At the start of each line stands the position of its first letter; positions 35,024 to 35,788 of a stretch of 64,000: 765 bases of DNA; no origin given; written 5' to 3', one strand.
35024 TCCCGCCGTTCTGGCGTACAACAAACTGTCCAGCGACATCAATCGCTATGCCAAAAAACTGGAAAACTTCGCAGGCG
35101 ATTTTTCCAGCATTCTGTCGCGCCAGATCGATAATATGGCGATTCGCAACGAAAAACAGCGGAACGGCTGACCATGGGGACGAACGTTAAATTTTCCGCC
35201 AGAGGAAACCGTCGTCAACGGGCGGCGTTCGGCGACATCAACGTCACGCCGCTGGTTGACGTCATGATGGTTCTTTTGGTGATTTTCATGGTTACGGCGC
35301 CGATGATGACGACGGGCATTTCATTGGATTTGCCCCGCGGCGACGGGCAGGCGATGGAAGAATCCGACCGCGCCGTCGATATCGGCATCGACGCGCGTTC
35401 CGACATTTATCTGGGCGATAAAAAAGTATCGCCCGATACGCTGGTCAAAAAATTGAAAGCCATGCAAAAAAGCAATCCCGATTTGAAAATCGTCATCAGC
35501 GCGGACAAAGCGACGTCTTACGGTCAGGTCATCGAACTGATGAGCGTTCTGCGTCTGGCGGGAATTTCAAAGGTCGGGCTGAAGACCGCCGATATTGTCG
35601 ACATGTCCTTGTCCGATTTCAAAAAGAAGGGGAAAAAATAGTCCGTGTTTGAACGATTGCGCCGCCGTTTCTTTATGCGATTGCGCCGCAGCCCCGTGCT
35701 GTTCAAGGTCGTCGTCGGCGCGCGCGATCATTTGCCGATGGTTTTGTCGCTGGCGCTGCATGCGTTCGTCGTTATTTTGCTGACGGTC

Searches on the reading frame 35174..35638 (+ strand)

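Call 61: search_protein_families(library=pfam, proteins=[window:35174-35638:+], max_evalue=0.001)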
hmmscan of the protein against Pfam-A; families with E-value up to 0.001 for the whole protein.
window:35174-35638:+ (155 aa): 1 family
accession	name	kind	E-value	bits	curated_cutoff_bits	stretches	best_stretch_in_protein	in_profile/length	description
PF02472.21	ExbD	-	1.5e-31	109.6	25.4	1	21-139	7-126/128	Biopolymer transport protein ExbD/TolR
